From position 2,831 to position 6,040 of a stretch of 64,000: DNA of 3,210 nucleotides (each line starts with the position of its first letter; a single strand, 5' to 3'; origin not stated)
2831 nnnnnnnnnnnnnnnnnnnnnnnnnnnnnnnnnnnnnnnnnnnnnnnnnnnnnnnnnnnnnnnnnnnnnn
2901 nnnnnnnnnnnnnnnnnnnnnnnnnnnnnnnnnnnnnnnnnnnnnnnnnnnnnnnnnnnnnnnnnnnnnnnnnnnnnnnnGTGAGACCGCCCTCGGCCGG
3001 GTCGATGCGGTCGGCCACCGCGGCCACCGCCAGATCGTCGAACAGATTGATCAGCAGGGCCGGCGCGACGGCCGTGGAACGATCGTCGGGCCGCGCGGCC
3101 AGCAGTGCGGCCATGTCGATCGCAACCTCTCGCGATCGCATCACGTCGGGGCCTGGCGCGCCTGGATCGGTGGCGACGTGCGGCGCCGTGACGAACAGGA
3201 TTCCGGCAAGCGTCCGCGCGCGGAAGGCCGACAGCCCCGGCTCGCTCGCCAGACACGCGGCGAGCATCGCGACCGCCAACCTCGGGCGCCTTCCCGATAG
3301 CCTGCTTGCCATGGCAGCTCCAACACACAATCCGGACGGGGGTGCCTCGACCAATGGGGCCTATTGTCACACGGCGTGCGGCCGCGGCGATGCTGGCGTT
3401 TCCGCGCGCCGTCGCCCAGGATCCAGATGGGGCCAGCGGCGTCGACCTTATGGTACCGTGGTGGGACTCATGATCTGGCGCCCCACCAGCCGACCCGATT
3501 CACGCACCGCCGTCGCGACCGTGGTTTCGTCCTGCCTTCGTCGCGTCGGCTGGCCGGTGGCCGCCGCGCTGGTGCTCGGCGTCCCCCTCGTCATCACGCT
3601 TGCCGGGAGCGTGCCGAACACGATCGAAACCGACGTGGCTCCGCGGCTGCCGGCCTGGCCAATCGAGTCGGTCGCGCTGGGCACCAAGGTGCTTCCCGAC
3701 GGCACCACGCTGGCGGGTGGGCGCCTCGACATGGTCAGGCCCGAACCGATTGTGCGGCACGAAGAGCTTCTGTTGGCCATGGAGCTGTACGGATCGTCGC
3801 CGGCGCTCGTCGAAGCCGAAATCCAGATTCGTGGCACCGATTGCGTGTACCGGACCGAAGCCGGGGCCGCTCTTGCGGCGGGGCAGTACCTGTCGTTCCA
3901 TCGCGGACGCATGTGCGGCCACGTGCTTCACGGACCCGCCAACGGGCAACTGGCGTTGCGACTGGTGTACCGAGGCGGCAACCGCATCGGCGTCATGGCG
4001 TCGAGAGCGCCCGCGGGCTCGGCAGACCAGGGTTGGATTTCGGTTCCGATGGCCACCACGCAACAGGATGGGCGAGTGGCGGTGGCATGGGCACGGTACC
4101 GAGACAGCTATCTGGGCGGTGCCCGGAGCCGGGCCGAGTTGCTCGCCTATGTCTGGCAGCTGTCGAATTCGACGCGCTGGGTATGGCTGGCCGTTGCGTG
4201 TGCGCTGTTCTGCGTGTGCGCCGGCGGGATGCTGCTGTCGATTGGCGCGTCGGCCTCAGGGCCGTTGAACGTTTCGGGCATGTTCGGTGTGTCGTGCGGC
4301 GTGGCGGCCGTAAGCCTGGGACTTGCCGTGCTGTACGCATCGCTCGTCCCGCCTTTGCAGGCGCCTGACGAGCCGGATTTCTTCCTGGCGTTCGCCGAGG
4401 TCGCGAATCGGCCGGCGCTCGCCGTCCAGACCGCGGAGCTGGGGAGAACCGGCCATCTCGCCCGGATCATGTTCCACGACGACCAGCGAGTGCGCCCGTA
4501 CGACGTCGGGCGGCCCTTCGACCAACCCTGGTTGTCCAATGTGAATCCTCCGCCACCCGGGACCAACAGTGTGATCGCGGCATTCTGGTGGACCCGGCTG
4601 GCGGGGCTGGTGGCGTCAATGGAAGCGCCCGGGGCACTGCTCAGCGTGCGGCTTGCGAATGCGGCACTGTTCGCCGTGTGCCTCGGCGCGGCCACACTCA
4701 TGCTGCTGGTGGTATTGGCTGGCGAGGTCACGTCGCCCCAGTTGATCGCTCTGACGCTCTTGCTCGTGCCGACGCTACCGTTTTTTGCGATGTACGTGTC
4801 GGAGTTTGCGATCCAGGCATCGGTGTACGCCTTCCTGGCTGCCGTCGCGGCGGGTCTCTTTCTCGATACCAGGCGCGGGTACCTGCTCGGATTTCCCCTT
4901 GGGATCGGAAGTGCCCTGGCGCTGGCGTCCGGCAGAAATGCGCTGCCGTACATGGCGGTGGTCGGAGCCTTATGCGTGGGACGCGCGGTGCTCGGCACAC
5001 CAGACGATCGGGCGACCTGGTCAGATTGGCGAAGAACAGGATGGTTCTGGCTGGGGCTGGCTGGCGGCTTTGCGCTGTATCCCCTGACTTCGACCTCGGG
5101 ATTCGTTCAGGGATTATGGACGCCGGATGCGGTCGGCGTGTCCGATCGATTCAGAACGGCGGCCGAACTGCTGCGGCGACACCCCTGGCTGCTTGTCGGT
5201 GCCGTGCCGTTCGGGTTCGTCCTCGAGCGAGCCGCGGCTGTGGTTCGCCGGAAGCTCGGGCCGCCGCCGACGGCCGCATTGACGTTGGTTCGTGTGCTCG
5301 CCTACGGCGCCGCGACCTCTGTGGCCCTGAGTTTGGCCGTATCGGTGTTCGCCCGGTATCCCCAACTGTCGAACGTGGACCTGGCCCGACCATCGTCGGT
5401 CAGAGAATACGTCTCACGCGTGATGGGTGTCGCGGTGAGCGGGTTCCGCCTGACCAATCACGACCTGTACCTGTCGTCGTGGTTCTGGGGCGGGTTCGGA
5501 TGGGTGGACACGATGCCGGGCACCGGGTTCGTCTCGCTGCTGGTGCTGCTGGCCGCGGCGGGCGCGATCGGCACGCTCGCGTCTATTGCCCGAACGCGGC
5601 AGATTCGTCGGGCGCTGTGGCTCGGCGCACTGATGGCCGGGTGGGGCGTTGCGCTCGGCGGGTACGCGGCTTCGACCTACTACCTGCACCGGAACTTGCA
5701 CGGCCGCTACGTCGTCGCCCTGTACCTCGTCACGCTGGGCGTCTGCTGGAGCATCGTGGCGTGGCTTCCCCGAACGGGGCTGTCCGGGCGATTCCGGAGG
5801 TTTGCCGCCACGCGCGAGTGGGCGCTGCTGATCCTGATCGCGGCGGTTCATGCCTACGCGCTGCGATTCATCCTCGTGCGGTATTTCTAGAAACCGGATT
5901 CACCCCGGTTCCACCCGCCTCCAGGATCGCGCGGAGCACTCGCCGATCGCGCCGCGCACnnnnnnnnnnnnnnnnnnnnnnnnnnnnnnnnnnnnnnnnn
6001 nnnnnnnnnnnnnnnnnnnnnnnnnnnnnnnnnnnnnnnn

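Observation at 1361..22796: Hypothesis: the glycan cluster is a dedicated O-glycosylation or surface-anchoring system for the Ser-rich giant proteins embedded in it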

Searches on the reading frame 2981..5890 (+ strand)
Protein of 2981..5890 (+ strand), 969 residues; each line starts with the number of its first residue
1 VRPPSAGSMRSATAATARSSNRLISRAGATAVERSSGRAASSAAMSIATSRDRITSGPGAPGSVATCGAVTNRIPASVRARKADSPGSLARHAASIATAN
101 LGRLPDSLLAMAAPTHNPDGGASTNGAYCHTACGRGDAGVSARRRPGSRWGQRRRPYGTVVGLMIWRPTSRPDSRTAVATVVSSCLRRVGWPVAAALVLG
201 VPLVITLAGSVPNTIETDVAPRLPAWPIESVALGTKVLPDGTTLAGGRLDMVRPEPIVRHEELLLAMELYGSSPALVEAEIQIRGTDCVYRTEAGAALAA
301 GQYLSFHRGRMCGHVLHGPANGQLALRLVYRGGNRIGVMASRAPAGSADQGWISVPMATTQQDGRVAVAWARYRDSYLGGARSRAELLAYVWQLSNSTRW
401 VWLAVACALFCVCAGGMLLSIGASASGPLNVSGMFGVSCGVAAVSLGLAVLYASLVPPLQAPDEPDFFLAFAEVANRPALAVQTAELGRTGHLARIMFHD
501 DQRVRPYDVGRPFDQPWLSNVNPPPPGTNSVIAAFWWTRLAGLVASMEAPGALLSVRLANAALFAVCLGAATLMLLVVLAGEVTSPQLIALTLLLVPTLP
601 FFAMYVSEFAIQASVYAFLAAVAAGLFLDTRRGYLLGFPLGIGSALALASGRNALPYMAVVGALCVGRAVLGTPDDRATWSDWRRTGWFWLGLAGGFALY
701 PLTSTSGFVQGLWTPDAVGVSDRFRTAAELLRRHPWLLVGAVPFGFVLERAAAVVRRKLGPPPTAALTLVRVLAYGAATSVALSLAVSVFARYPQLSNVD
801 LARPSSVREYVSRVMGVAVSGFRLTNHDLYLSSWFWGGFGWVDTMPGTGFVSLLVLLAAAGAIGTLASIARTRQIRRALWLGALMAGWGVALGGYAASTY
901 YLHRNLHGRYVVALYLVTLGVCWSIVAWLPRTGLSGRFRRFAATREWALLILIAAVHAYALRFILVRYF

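Call 5: search_protein_families(library=pfam, proteins=[window:2981-5890:+], max_evalue=0.01)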
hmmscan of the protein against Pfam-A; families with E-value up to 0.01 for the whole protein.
window:2981-5890:+ (969 aa): 0 families

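Call 8: search_protein_families(library=pfam, proteins=[window:3470-5890:+], max_evalue=10)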
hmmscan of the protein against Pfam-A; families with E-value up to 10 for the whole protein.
window:3470-5890:+ (806 aa): 0 families

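Call 9: search_protein_families(library=ncbifam, proteins=[window:3470-5890:+], max_evalue=1)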
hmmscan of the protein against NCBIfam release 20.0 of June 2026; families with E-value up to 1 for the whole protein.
window:3470-5890:+ (806 aa): 0 families

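Call 12: search_solved_structures(query=window:3470-5890:+, max_evalue=10)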
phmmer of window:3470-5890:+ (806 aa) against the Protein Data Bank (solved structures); distinct sequences matched with E-value up to 10: 0.

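Call 20: find_homologous_proteins(query=window:3470-5890:+, max_evalue=0.001)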
Query window:3470-5890:+ (806 aa): 30 proteins with E <= 0.001 among 8000 candidates.
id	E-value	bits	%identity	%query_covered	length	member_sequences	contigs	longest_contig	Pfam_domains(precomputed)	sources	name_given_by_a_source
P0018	0.0e+0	1782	100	100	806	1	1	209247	-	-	-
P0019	0.0e+0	1081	63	97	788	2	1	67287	-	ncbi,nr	ncbi:MAG: hypothetical protein NT151_07620 [Acidobacteria bacterium]|nr:hypothetical protein [Acidob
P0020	0.0e+0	1060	62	98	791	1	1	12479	-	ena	-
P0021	1.5e-284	964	56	100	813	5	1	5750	-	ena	-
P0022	3.7e-268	910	55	100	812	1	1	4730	-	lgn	-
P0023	1.5e-162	561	42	96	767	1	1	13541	-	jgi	-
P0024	7.4e-132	459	38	97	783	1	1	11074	-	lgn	-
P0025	4.8e-103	364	34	97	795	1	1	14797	-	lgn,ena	-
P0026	4.7e-98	348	33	97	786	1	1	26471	-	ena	-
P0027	5.4e-90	321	34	90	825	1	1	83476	-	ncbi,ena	-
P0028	9.4e-88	313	33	94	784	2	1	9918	-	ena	-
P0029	6.7e-87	311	34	91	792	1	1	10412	-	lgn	-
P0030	3.1e-82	295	35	89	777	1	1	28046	-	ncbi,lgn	-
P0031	3.5e-81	292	33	96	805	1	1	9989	PF09913.16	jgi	jgi:hypothetical protein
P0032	2.9e-79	285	34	88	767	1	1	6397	PF09913.16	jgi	jgi:hypothetical protein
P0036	8.7e-75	271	32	96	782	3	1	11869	PF09913.16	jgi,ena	-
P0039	1.7e-70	256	33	86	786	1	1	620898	-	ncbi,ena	-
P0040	2.8e-68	249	36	81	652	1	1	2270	PF09913.16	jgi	jgi:hypothetical protein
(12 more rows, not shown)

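Call 22: find_encoding_contigs(protein=P0019, flank=10000, max_places=3)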
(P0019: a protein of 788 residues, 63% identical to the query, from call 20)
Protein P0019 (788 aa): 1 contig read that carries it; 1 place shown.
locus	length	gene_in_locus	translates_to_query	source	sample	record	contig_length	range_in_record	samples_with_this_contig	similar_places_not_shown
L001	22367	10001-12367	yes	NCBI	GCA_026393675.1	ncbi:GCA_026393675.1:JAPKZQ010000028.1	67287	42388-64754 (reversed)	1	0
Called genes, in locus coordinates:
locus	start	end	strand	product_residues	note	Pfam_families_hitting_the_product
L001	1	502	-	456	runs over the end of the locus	PF00675:Peptidase_M16, PF05193:Peptidase_M16_C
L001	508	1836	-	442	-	PF00675:Peptidase_M16, PF05193:Peptidase_M16_C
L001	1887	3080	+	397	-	PF07690:MFS_1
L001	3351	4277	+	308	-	PF00005:ABC_tran, PF13304:AAA_21, PF13732:DrrA1-3_C (weak)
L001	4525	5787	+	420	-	PF12698:ABC2_membrane_3, PF01061:ABC2_membrane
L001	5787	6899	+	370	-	PF12679:ABC2_membrane_2, PF12698:ABC2_membrane_3, PF01061:ABC2_membrane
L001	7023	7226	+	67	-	-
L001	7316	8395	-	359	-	PF00561:Abhydrolase_1 (faint)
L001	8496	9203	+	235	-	PF00535:Glycos_transf_2, PF13641:Glyco_tranf_2_3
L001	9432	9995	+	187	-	-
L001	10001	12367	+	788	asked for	-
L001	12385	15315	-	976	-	PF13583:Reprolysin_4, PF13688:Reprolysin_5, PF13582:Reprolysin_3, PF24507:Ig_CFAP65_4th (faint)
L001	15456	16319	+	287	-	PF00535:Glycos_transf_2, PF13641:Glyco_tranf_2_3, PF13632:Glyco_trans_2_3, PF02709:Glyco_transf_7C (faint)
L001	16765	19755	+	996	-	-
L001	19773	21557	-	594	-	PF00953:Glycos_transf_4, PF13727:CoA_binding_3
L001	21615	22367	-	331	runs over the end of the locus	PF00535:Glycos_transf_2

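Call 24: find_encoding_contigs(protein=P0027, flank=10000, max_places=2)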
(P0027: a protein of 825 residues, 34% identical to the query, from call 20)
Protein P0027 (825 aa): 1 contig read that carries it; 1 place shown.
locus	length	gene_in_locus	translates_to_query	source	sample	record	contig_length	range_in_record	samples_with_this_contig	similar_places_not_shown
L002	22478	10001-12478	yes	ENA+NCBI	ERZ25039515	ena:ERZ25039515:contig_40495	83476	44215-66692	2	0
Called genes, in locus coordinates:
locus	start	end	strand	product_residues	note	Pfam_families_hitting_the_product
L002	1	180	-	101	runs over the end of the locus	PF05402:PqqD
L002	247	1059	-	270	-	PF12706:Lactamase_B_2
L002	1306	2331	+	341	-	PF01548:DEDD_Tnp_IS110, PF02371:Transposase_20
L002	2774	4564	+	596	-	PF13522:GATase_6, PF13537:GATase_7, PF01380:SIS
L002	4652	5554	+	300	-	PF00535:Glycos_transf_2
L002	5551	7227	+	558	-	-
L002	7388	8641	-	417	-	PF13579:Glyco_trans_4_4 (weak), PF13692:Glyco_trans_1_4, PF13524:Glyco_trans_1_2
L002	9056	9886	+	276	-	PF13489:Methyltransf_23, PF13649:Methyltransf_25, PF08241:Methyltransf_11, PF08242:Methyltransf_12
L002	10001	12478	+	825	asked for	-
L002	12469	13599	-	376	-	PF13439:Glyco_transf_4, PF13579:Glyco_trans_4_4, PF13477:Glyco_trans_4_2 (weak), PF00534:Glycos_transf_1, PF13692:Glyco_trans_1_4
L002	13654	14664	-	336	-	PF13692:Glyco_trans_1_4 (weak), PF13524:Glyco_trans_1_2 (weak)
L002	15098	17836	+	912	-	PF00535:Glycos_transf_2, PF10111:Glyco_tranf_2_2 (weak), PF13641:Glyco_tranf_2_3, PF13692:Glyco_trans_1_4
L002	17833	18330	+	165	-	PF13439:Glyco_transf_4 (faint)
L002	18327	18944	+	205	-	PF20706:GT4-conflict (weak), PF00534:Glycos_transf_1, PF13692:Glyco_trans_1_4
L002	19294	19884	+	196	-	-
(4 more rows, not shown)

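Call 25: find_encoding_contigs(protein=P0039, flank=10000, max_places=2)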
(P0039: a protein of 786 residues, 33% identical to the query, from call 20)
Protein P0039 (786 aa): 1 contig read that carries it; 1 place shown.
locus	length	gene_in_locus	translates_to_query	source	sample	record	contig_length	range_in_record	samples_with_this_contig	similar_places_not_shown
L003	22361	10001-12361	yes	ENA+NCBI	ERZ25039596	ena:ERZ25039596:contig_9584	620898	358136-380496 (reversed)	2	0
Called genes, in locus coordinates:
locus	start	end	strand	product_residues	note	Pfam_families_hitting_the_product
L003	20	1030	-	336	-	PF00535:Glycos_transf_2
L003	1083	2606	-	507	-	PF13231:PMT_2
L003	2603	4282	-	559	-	-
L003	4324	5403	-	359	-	-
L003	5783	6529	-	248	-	PF02350:Epimerase_2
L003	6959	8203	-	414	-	PF13439:Glyco_transf_4, PF13579:Glyco_trans_4_4, PF00534:Glycos_transf_1, PF13692:Glyco_trans_1_4, PF13524:Glyco_trans_1_2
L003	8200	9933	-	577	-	PF16889:Hepar_II_III_N, PF07940:Hepar_II_III_C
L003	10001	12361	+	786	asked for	-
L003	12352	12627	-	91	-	-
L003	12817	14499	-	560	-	-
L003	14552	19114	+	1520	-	PF00270:DEAD, PF00271:Helicase_C, PF19306:WHD_Lhr, PF08494:DEAD_assoc, PF23236:WHD_2nd_Lhr, PF23235:WHD_3rd_Lhr, PF23234:WHD_4th_Lhr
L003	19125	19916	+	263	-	PF01149:Fapy_DNA_glyco, PF06831:H2TH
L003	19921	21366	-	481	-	PF00884:Sulfatase, PF01663:Phosphodiest (weak), PF16347:SGSH_C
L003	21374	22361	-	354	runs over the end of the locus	PF00108:Thiolase_N (weak), PF08545:ACP_syn_III, PF08541:ACP_syn_III_C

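Call 30: search_protein_families(library=pfam, alignment_id=A2, max_evalue=1)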
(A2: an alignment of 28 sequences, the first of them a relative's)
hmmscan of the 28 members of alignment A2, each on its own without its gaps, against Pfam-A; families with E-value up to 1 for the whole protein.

A. member 1, P0018 (806 aa): 0 families

B. families by the number of members that match (of 28 scanned): 6 families
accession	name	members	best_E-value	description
PF09913.15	DUF2142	6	2.6e-11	Predicted membrane protein (DUF2142)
PF17566.7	DUF5472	1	0.1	Family of unknown function (DUF5472)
PF14126.11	DUF4293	1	0.12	Domain of unknown function (DUF4293)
PF03699.18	UPF0182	1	0.26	Uncharacterised protein family (UPF0182)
PF24379.1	DUF7535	1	0.66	Family of unknown function (DUF7535)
PF10066.14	DUF2304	1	0.84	Uncharacterized conserved protein (DUF2304)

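Call 44: predict_structure(alignment_id=A2)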
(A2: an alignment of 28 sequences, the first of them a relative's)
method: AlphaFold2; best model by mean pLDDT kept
length: 806 residues; sequences in the alignment: 28
mean_pLDDT: 88.7   pTM: 0.87
mean pLDDT of the five models: 88.7, 86.6, 85.8, 85.4, 83.9
residues with pLDDT >= 90: 509; 70-90: 238; 50-70: 54; < 50: 5
segments of 3 or more residues with pLDDT < 50: none
pLDDT, mean of each block of 10 residues (from residue 1): 57 72 85 97 96 87 87 91 92 91 88 92 93 85 90 85 90 90 85 65 89 88 96 95 98 85 77 96 98 91 92 92 91 79 91 70 83 94 95 97 98 90 93 95 92 98 94 97 90 94 95 72 95 93 78 65 78 89 94 90 96 97 93 86 92 92 90 78 85 96 95 96 97 89 89 96 72 62 91 96 91
secondary structure, 60 per line:
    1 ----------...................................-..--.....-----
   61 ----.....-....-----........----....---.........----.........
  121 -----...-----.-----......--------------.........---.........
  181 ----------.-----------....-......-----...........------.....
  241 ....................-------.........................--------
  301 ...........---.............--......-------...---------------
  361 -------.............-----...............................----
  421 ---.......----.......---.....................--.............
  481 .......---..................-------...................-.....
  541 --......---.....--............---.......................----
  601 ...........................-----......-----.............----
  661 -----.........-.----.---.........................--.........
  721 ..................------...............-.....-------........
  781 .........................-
elements in order (helices of 4 or more, strands of 3 or more residues): H11-45 E51-55 E65-69 E71-74 E80-87 H92-95 E99-107 E112-120 E126-128 E140-145 E160-168 E172-180 E203-206 E208-213 H221-229 H236-260 H268-292 H301-311 H315-327 H330-335 H368-380 H386-416 H424-430 H435-441 H445-465 H468-487 H491-508 H516-534 H536-540 H543-548 H552-556 H559-570 H574-596 H601-627 H633-638 H644-656 H666-674 H685-709 H712-738 H745-759 H761-765 H773-805

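Call 47: fold_search(model_id=the predicted structure, library=pdb)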
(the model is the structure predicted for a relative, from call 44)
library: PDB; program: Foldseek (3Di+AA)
matches with E <= 10: 425; with E <= 0.001: 0
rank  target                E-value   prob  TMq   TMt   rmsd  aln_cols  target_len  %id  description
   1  7bvf_A                3.9e-03  0.92  0.22  0.17  26.3       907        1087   11  Cryo-EM structure of Mycobacterium tuberculosis arabinosyltransferase EmbA-EmbB-AcpM2 in complex with ethambutol (released 2020-04-29)
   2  9i5k_A                1.0e-02  1.00  0.28  0.41  13.8       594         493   13  Structure of the Chaetomium thermophilum Pmt4 homodimer (C2 symmetry) (released 2025-12-24)
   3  8ivq_A                3.1e-02  0.21  0.11  0.05  22.4       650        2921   11  Cryo-EM structure of mouse BIRC6, Global map (released 2024-01-24)
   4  8b24_B                3.2e-02  0.30  0.12  0.13  25.3       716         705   11  Time-resolved structure of K+-dependent Na+-PPase from Thermotoga maritima 3600-seconds post reaction initiation with  (released 2024-01-17)
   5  6afu_A                3.5e-02  0.18  0.10  0.11  26.7       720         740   12  Proton pyrophosphatase-L555M mutant (released 2019-04-10)
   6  6aft_A                3.6e-02  0.16  0.10  0.10  27.5       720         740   13  Proton pyrophosphatase - E301Q (released 2019-04-10)
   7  5gpj_D                4.3e-02  0.15  0.10  0.11  27.1       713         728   13  Crystal Structure of Proton-Pumping Pyrophosphatase (released 2016-12-28)
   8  4a01_A                5.0e-02  0.14  0.10  0.10  27.5       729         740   13  Crystal Structure of the H-Translocating Pyrophosphatase (released 2012-03-28)
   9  6afx_A                6.2e-02  0.13  0.10  0.10  27.7       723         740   13  Proton pyrophosphatase - E225A (released 2019-04-10)
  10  5gpj_B                8.2e-02  0.13  0.10  0.11  27.2       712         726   11  Crystal Structure of Proton-Pumping Pyrophosphatase (released 2016-12-28)
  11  8k42_S                8.9e-02  1.00  0.10  0.13   6.3       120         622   10  Structure of full Banna virus (released 2024-03-27)
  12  5ykv_B                8.9e-02  0.80  0.08  0.29   8.1       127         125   10  The crystal structure of Macrobrachium rosenbergii nodavirus P-domain (released 2018-10-24)
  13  7vrp_C                8.9e-02  0.54  0.08  0.13  17.5       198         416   14  Structure of infectious bursal disease virus Gx strain (released 2022-03-30)
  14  7vrn_A                9.7e-02  0.66  0.09  0.15  15.8       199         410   12  Structure of infectious bursal disease virus Gt strain (released 2022-03-30)
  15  6afv_A                1.1e-01  0.14  0.11  0.11  26.9       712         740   12  Proton pyrophosphatase-L555K mutant (released 2019-04-10)
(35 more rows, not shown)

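Call 66: find_encoding_contigs(protein=P0023, flank=10000, max_places=2)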
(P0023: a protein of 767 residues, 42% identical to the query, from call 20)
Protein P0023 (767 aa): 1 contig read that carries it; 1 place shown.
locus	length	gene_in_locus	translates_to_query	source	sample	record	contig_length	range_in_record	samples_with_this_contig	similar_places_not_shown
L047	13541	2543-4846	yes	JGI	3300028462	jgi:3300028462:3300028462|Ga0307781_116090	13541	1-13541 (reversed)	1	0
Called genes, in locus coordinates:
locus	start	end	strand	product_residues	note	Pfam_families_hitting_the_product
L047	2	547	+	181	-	?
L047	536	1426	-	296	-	PF13489:Methyltransf_23, PF07021:MetW (weak), PF13847:Methyltransf_31, PF08241:Methyltransf_11, PF08242:Methyltransf_12, PF13649:Methyltransf_25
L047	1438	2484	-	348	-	PF13489:Methyltransf_23, PF01209:Ubie_methyltran (weak), PF05175:MTS (weak), PF13847:Methyltransf_31, PF08241:Methyltransf_11, PF08242:Methyltransf_12, PF13649:Methyltransf_25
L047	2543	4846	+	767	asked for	-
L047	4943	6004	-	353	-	PF13472:Lipase_GDSL_2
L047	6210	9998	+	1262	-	PF17957:Big_7 (weak)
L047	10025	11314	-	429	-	PF04932:Wzy_C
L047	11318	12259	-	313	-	PF00389:2-Hacid_dh, PF02826:2-Hacid_dh_C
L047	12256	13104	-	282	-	PF01370:Epimerase, PF04321:RmlD_sub_bind, PF16363:GDP_Man_Dehyd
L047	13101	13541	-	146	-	?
